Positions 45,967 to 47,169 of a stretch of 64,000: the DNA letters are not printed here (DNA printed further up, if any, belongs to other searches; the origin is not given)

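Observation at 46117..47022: Chromosomal CfxA/CepA-like class A beta-lactamase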

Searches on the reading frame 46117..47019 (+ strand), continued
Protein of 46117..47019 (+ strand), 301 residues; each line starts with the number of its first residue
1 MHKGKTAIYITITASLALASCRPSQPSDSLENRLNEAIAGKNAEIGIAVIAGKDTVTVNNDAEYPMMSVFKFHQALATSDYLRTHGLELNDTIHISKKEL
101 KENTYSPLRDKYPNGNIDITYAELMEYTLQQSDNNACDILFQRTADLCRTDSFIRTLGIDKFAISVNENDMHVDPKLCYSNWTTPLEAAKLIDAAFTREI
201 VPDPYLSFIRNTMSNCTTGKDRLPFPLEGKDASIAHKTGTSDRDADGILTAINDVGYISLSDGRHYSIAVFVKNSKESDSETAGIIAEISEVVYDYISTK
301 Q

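Call 10: find_encoding_contigs(protein=window:46117-47019:+, flank=10000, max_places=8)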
Protein window:46117-47019:+ (301 aa): 23 contigs read that carry it; 7 places shown.
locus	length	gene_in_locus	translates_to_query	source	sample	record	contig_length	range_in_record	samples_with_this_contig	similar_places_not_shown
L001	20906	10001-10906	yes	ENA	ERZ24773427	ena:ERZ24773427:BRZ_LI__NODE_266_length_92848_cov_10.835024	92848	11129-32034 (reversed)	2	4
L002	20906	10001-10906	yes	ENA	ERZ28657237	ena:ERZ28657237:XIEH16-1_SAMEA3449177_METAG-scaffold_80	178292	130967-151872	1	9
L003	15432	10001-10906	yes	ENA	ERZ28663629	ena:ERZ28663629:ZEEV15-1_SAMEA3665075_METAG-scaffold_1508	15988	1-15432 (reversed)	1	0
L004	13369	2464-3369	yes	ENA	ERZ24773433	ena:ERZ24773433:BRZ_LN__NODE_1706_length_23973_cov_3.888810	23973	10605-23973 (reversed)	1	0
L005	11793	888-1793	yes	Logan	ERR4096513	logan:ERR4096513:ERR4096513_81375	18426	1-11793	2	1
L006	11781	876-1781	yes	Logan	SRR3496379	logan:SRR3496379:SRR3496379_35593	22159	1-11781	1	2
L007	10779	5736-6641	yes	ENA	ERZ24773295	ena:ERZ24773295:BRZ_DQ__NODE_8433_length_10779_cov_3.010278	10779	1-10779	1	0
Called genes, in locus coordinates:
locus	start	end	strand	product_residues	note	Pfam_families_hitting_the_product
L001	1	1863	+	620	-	PF01496:V_ATPase_I (weak)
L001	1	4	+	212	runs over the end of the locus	PF01813:ATP-synt_D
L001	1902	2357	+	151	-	PF00137:ATP-synt_C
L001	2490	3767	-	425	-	-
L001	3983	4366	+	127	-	PF05336:rhaM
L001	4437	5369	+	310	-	PF00248:Aldo_ket_red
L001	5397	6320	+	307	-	PF04909:Amidohydro_2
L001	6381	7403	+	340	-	PF08240:ADH_N, PF16912:Glu_dehyd_C, PF01262:AlaDh_PNT_C (weak), PF00107:ADH_zinc_N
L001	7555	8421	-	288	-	PF00165:HTH_AraC, PF12833:HTH_18, PF00165:HTH_AraC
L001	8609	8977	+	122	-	PF04237:YjbR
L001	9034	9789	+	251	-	PF03372:Exo_endo_phos, PF14529:Exo_endo_phos_2 (faint)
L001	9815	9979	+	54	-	PF01679:Pmp3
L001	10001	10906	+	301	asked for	PF13354:Beta-lactamase2, PF00144:Beta-lactamase (faint)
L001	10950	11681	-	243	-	PF00561:Abhydrolase_1 (faint), PF12697:Abhydrolase_6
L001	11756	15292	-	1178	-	PF26921:DUF8276, PF12419:DUF3670, PF00176:SNF2-rel_dom, PF00270:DEAD (weak), PF04851:ResIII, PF00271:Helicase_C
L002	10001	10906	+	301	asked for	PF13354:Beta-lactamase2, PF00144:Beta-lactamase (faint)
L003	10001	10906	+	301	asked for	PF13354:Beta-lactamase2, PF00144:Beta-lactamase (faint)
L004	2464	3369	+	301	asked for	PF13354:Beta-lactamase2, PF00144:Beta-lactamase (faint)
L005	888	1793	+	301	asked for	PF13354:Beta-lactamase2, PF00144:Beta-lactamase (faint)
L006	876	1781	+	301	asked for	PF13354:Beta-lactamase2, PF00144:Beta-lactamase (faint)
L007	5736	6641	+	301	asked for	PF13354:Beta-lactamase2, PF00144:Beta-lactamase (faint)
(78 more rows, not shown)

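Call 11: find_related_loci(query=window:46117-47019:+, collection=genome_contigs, flank=10000)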
Query window:46117-47019:+ (301 aa) in genome_contigs; peptide patterns used: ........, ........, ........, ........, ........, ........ (x = any residue, [..] = any of these).
84 stretches matched a pattern; 8 encode a relative of the query (tblastn E <= 1e-3); 8 distinct loci.
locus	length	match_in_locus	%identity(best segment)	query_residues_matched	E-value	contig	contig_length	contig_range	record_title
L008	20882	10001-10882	48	5-301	9e-88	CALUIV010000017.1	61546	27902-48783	MAG: uncultured Paraprevotella sp. isolate BRZ_RR__bin61 genome assembly, contig: BRZ_RR__NODE_513_length_61546_cov_33.4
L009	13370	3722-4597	40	1-296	2e-65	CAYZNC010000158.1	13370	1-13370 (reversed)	MAG TPA_asm: uncultured Bacteroidales bacterium isolate binchicken_co50_368 genome assembly, contig: NODE_5476_length_13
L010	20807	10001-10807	37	27-294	7e-61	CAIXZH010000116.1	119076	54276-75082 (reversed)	MAG: uncultured Bacteroidia bacterium isolate Umea_bin-02693 genome assembly, contig: bin-02693:116/119, whole genome sh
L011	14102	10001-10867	35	5-298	3e-59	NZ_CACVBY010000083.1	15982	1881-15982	Chryseobacterium fistulae strain CECT 9393 isolate 170515 CSA 11, whole genome shotgun sequence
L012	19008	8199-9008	36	30-298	1e-57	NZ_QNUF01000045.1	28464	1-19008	Chryseobacterium rhizosphaerae strain KCTC 22548 CONTIG45, whole genome shotgun sequence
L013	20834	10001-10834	35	21-297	4e-53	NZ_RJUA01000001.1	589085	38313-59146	Lacihabitans sp. LS3-19 jcf7180000023166, whole genome shotgun sequence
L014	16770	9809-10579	35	43-298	1e-52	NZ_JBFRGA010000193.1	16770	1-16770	Chryseobacterium sp. 2TAF14 SCAFFOLD_192, whole genome shotgun sequence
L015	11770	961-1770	35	27-295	2e-50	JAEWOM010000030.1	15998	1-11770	MAG: Bacteroidetes bacterium isolate OH_SBlB_61 k127_599244, whole genome shotgun sequence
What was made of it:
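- Tried and rejected: The scan of species-representative genomes (call 11) found no near-identical copy.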

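Call 13: list_cluster_members(proteins=[window:46117-47019:+, window:45150-45902:+, window:42499-43518:+, window:41515-42435:+, window:47875-51408:-, window:53963-55909:-])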
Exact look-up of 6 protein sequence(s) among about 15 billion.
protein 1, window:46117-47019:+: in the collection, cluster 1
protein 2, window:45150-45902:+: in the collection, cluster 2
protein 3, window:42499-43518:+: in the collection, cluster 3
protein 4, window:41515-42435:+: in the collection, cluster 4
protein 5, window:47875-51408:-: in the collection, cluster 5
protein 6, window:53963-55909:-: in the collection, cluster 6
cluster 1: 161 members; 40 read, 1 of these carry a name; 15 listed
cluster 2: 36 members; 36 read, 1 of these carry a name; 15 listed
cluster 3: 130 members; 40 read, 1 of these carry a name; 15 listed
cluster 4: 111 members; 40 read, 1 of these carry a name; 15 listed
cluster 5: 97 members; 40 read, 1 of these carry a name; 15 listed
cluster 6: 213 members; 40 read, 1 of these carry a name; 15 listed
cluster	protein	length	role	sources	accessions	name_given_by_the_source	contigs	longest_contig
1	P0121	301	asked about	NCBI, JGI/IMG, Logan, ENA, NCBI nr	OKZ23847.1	MAG: hypothetical protein BHV77_06090 [Bacteroides sp. 43_108]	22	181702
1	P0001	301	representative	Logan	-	-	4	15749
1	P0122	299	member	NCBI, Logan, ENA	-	-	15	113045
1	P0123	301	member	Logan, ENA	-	-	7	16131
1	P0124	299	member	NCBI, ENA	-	-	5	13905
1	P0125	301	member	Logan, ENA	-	-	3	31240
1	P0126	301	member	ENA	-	-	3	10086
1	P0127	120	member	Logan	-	-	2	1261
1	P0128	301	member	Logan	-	-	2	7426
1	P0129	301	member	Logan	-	-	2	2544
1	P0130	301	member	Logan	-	-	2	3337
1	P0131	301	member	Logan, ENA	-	-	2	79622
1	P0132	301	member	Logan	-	-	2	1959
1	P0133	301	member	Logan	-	-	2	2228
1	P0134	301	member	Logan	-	-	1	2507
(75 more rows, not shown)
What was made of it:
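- Tried and rejected: The host was identified instead by exact protein look-up (call 13).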

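Call 16: find_encoding_contigs(protein=P0002, flank=8000, max_places=4)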
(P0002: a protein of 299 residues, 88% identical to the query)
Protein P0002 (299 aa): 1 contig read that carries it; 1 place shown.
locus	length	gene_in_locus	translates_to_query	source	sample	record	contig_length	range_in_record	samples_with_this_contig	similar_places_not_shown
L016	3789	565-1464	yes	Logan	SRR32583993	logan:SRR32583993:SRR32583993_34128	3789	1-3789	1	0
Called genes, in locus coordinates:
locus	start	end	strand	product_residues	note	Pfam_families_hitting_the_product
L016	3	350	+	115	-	?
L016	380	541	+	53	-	PF01679:Pmp3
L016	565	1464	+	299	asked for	PF13354:Beta-lactamase2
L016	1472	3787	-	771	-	?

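Call 17: find_encoding_contigs(protein=P0003, flank=8000, max_places=3)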
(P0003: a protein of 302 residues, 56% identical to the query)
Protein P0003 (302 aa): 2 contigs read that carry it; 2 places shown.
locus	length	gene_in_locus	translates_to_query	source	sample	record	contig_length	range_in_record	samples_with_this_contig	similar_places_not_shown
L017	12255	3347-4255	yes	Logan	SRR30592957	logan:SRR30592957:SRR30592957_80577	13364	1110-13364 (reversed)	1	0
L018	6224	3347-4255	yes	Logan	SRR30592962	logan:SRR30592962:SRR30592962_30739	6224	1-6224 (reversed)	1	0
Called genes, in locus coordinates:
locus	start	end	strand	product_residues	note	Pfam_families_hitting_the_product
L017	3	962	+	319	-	?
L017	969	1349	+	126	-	PF22636:FlK, PF03061:4HBT (faint)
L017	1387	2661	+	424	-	PF16217:M64_N, PF09471:Peptidase_M64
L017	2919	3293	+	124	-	-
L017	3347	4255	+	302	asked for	PF00144:Beta-lactamase (weak), PF13354:Beta-lactamase2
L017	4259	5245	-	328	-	PF04055:Radical_SAM, PF06968:BATS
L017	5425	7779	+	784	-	PF00580:UvrD-helicase, PF01443:Viral_helicase1 (faint), PF13245:AAA_19, PF13604:AAA_30 (faint), PF13361:UvrD_C, PF13538:UvrD_C_2 (weak)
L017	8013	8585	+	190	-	PF14059:DUF4251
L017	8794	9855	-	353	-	PF00793:DAHP_synth_1, PF01817:CM_2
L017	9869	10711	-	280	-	PF03446:NAD_binding_2 (weak), PF03807:F420_oxidored, PF07991:KARI_N (weak), PF02153:PDH_N, PF20463:PDH_C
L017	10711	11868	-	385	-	PF00155:Aminotran_1_2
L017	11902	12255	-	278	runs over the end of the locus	PF00800:PDT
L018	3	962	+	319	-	?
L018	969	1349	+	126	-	PF22636:FlK, PF03061:4HBT (faint)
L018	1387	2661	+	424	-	PF16217:M64_N, PF09471:Peptidase_M64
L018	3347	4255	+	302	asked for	PF00144:Beta-lactamase (weak), PF13354:Beta-lactamase2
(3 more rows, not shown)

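Call 22: search_dna_similar(query=window:46117-47019:+, collection=plasmids, mode=protein, max_rows=25, rows=best)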
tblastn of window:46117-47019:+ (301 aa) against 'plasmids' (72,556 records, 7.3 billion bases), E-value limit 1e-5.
Records with a match: 1262; places in all: 1343; records where one place covers at least 80% of the query: 1253.
Best place of each record, by identity: <60% 1262.
By first word of the organism name: Klebsiella 761; Enterobacter 127; Escherichia 119; Citrobacter 61; Acinetobacter 29; Providencia 23; Pseudomonas 17; Vibrio 14; Bacteroides 12; Salmonella 11; and 34 more.
By predicted mobility (MOB-suite, as given by PLSDB): conjugative 851; mobilizable 247; non-mobilizable 164.
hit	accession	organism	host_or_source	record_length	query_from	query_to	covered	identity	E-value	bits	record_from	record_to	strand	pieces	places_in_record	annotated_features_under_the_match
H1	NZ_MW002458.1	Bacteroides fragilis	-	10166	16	300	95%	52.3%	6e-88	293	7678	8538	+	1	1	bla: class A beta-lactamase, subclass A2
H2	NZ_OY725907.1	Bacteroides finegoldii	-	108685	8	297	96%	50.9%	8e-85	284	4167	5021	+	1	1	bla: class A beta-lactamase, subclass A2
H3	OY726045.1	Phocaeicola massiliensis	-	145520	4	300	99%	44.9%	4e-79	268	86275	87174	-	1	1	record has no annotation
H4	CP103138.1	Bacteroides fragilis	Homo sapiens,cell culture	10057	27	297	90%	41.2%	4e-58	207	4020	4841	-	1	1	CfxA family broad-spectrum class A beta-lactamase | CfxA2: CfxA beta-lactamase | cfxA: CfxA family broad-spectrum class A beta-lactamase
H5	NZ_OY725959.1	Bacteroides finegoldii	-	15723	27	297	90%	41.2%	4e-58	207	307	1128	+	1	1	CfxA family broad-spectrum class A beta-lactamase | cfxA: CfxA family broad-spectrum class A beta-lactamase | CfxA2: CfxA beta-lactamase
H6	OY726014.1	Phocaeicola massiliensis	-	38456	27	297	90%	41.2%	4e-58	207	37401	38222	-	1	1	CfxA2: CfxA beta-lactamase | cfxA: CfxA family broad-spectrum class A beta-lactamase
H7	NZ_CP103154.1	Bacteroides thetaiotaomicron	Homo sapiens,cell culture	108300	27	297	90%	41.2%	4e-58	207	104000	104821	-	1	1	CfxA family broad-spectrum class A beta-lactamase | CfxA2: CfxA beta-lactamase | cfxA: CfxA family broad-spectrum class A beta-lactamase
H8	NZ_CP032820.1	Butyricimonas faecalis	Homo sapiens,stool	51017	27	297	90%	41.2%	5e-58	207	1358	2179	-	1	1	CfxA family broad-spectrum class A beta-lactamase | CfxA2: CfxA beta-lactamase | cfxA: CfxA family broad-spectrum class A beta-lactamase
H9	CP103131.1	Bacteroides ovatus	Homo sapiens,cell culture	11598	27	297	90%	40.9%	6e-58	207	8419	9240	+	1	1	CfxA family broad-spectrum class A beta-lactamase | cfxA: CfxA family broad-spectrum class A beta-lactamase | CfxA2: CfxA beta-lactamase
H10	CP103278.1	Bacteroides fragilis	Homo sapiens,cell culture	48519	42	297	85%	43.2%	2e-57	206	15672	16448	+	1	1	CfxA2: CfxA beta-lactamase (x2)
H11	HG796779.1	uncultured bacterium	-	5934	43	297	85%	43.4%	3e-58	208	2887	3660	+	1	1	CDS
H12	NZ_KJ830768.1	Bacteroides fragilis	-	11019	43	297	85%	43.4%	3e-58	208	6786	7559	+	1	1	bla: class A beta-lactamase, subclass A2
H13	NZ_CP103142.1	Bacteroides faecis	Homo sapiens,cell culture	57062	27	297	90%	40.8%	3e-35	211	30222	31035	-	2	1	CfxA: CfxA beta-lactamase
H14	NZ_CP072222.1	Bacteroides uniformis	Homo sapiens,cultured bacterial ...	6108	43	297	85%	43.0%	1e-58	209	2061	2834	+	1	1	bla: class A beta-lactamase, subclass A2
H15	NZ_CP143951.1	Parabacteroides distasonis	Homo sapiens,cell culture,fecal sample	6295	43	297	85%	43.0%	9e-58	206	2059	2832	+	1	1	bla: class A beta-lactamase, subclass A2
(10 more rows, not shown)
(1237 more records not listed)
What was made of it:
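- On CfxA family (NF033100): 41.2% identity to CfxA2 (call 22).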

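Call 38: search_protein_families(library=ncbifam, alignment_id=A2, max_evalue=1e-150)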
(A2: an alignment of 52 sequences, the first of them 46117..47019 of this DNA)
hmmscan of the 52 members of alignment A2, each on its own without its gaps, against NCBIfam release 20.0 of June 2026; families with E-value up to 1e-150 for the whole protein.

A. member 1, window:46117-47019:+ (301 aa): 0 families

B. families by the number of members that match (of 52 scanned): 1 family
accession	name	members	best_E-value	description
NF033102.1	bla_CepA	5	8.8e-156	CepA family extended-spectrum class A beta-lactamase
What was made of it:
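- Tried and rejected: None of the 52 closest homologs reaches any named-family cutoff (call 38).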

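Call 45: predict_structure(alignment_id=A2)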
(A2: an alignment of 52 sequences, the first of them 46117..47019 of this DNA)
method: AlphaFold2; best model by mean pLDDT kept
length: 301 residues; sequences in the alignment: 52
mean_pLDDT: 92.3   pTM: 0.87
mean pLDDT of the five models: 92.3, 92.1, 91.8, 91.5, 90.4
residues with pLDDT >= 90: 260; 70-90: 13; 50-70: 23; < 50: 5
segments of 3 or more residues with pLDDT < 50: 21-23
pLDDT, mean of each block of 10 residues (from residue 1): 54 56 62 97 98 96 97 98 98 97 94 97 97 95 95 97 93 90 98 97 97 94 96 97 94 98 97 98 98 95 61
secondary structure, 60 per line:
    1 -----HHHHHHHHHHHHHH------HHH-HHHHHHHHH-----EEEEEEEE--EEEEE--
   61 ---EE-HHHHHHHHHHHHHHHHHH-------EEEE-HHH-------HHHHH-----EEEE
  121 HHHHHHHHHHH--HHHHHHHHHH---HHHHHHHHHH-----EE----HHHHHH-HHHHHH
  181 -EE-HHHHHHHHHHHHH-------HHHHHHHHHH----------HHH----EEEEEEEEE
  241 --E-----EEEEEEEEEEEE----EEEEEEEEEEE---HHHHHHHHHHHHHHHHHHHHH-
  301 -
elements in order: H6-19 H30-38 E44-51 E54-58 H67-84 E92-95 H107-111 E117-120 H121-131 H134-143 H147-156 H168-173 H175-180 H185-197 H205-214 E232-240 E249-260 E265-275 H279-299
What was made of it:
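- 46117..46179 (+): Predicted type II (lipoprotein) signal peptide, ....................|C, with lipobox L18-A-S-C21. This segment has low pLDDT and a helical h-region (call 45).
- AF2 model: pLDDT 92.3, pTM 0.87 (call 45).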

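Call 49: fold_search(model_id=the predicted structure, library=pdb)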
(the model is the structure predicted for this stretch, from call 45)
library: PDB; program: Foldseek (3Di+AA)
matches with E <= 10: 1684; with E <= 0.001: 955
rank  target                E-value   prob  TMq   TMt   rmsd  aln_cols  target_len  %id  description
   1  5tfq                  3.9e-32  1.00  0.87  0.94   1.3       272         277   39  Crystal structure of a representative of class A beta-lactamase from Bacteroides cellulosilyticus DSM 14838 (released 2016-11-02)
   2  6pq8                  4.3e-32  1.00  0.87  0.95   1.6       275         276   38  Crystal structure of TLA-1 S70G extended spectrum Beta-lactamase in complex with clavulanic acid (released 2019-12-11)
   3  5gs8                  9.8e-32  1.00  0.87  0.95   1.5       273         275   39  Crystal structure of TLA-3 extended-spectrum beta-lactamase (released 2017-07-12)
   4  6nvt_A                2.8e-31  1.00  0.87  0.95   1.6       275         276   39  Crystal structure of TLA-1 extended spectrum Beta-lactamase (released 2019-12-11)
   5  6nvu                  4.4e-31  1.00  0.88  0.95   1.6       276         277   39  Crystal structure of TLA-1 extended spectrum Beta-lactamase in complex with Clavulanic Acid (released 2019-12-11)
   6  6v4w_B                1.1e-28  1.00  0.85  0.95   1.4       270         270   38  The crystal structure of a beta-lactamase from Chitinophaga pinensis DSM 2588 (released 2019-12-18)
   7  6d3g_B                4.2e-28  1.00  0.86  0.93   1.5       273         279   32  PER-2 class A extended-spectrum beta-lactamase crystal structure in complex with avibactam at 2.4 Angstrom resolution (released 2019-04-24)
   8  6v4w_A                7.5e-28  1.00  0.84  0.93   1.5       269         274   38  The crystal structure of a beta-lactamase from Chitinophaga pinensis DSM 2588 (released 2019-12-18)
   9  4d2o_B                1.5e-27  1.00  0.86  0.93   1.6       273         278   32  Crystal structure of the class A extended-spectrum beta-lactamase PER- 2 (released 2014-05-21)
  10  6dgu_A                2.4e-27  1.00  0.86  0.94   1.6       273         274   32  PER-2 class A extended-spectrum beta-lactamase crystal structure at 2.69 Angstrom resolution (released 2019-05-22)
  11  1e25                  3.8e-27  1.00  0.86  0.93   1.5       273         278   32  The high resolution structure of PER-1 class A beta-lactamase (released 2000-11-06)
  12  6d3g_C                4.3e-27  1.00  0.86  0.92   1.9       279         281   32  PER-2 class A extended-spectrum beta-lactamase crystal structure in complex with avibactam at 2.4 Angstrom resolution (released 2019-04-24)
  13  6d3g_A                5.4e-27  1.00  0.86  0.93   1.6       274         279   32  PER-2 class A extended-spectrum beta-lactamase crystal structure in complex with avibactam at 2.4 Angstrom resolution (released 2019-04-24)
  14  6dgu_D                1.2e-26  1.00  0.86  0.95   1.6       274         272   32  PER-2 class A extended-spectrum beta-lactamase crystal structure at 2.69 Angstrom resolution (released 2019-05-22)
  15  4d2o_A                1.4e-26  1.00  0.86  0.93   1.8       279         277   31  Crystal structure of the class A extended-spectrum beta-lactamase PER- 2 (released 2014-05-21)
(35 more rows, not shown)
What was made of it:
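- On Ambler class A serine beta-lactamase: AF2 model with pLDDT 92.3 matches class A structures with probability 1.00 (calls 45, 49).
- On Subclass A2 (CepA, CblA, CfxA, PER, VEB, TLA clade): The top 18 PDB matches are A2 enzymes at rmsd 1.3-1.9 A. CTX-M and Toho-1 match at 2.5-3.0 A (call 49).
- Closest known: TLA-1, TLA-3, PER-1, PER-2, VEB and MUN-1 extended-spectrum subclass A2 enzymes. Same: Closest solved structures, at TM 0.93-0.95 and rmsd 1.3-1.6 A (call 49).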

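Call 54: find_encoding_contigs(protein=P0008, flank=6000, max_places=2)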
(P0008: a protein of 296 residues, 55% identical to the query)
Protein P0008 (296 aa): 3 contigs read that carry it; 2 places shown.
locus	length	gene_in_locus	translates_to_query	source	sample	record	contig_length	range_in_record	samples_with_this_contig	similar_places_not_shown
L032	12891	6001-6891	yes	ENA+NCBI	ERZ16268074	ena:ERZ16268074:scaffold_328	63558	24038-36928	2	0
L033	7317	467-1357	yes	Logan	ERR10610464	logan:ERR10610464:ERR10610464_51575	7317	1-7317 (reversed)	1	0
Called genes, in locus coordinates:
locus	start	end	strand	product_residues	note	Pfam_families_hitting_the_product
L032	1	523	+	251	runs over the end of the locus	-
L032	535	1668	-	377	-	PF13439:Glyco_transf_4, PF20706:GT4-conflict (weak), PF00534:Glycos_transf_1, PF13692:Glyco_trans_1_4, PF13524:Glyco_trans_1_2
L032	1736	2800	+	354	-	PF01569:PAP2, PF14378:PAP2_3 (weak), PF14360:PAP2_C (weak)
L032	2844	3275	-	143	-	PF04074:DUF386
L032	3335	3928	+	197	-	PF13392:HNH_3 (weak)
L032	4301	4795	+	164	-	PF00929:RNase_T, PF16473:Rv2179c-like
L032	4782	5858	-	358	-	PF02458:Transferase (weak)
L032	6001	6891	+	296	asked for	PF00144:Beta-lactamase (weak), PF13354:Beta-lactamase2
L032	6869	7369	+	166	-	PF00583:Acetyltransf_1, PF13673:Acetyltransf_10, PF13508:Acetyltransf_7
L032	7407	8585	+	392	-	PF00145:DNA_methylase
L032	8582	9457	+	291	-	PF09549:RE_Bpu10I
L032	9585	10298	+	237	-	PF03601:Cons_hypoth698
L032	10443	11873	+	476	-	PF05195:AMP_N, PF00557:Peptidase_M24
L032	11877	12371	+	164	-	PF04306:DUF456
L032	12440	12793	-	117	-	-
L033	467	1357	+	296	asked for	PF00144:Beta-lactamase (weak), PF13354:Beta-lactamase2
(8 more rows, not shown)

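Call 55: find_encoding_contigs(protein=P0019, flank=6000, max_places=2)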
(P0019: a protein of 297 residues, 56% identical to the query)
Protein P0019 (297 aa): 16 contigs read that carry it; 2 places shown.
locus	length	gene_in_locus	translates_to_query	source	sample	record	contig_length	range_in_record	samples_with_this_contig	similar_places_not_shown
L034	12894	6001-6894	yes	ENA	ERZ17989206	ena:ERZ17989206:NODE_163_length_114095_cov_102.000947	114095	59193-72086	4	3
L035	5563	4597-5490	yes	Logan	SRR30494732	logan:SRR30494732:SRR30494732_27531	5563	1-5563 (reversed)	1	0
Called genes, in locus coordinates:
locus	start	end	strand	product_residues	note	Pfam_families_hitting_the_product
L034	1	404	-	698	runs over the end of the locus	PF17191:RecG_wedge, PF01336:tRNA_anti-codon (faint), PF00270:DEAD, PF04851:ResIII, PF00271:Helicase_C, PF19833:RecG_dom3_C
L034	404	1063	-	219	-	PF01128:IspD, PF12804:NTP_transf_3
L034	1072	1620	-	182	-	PF01965:DJ-1_PfpI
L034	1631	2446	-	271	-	PF03544:TonB_C (weak)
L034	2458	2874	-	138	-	PF02472:ExbD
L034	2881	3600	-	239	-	PF01618:MotA_ExbB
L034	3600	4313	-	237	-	PF03740:PdxJ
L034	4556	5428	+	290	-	PF01513:NAD_kinase, PF20143:NAD_kinase_C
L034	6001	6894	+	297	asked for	PF00144:Beta-lactamase, PF13354:Beta-lactamase2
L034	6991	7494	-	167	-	PF01625:PMSR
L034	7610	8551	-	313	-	PF00056:Ldh_1_N, PF02866:Ldh_1_C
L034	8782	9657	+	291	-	PF28533:DUF8429, PF28532:DUF8428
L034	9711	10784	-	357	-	-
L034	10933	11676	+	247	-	PF02596:DUF169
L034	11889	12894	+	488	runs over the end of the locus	PF02321:OEP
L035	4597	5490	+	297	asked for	PF00144:Beta-lactamase, PF13354:Beta-lactamase2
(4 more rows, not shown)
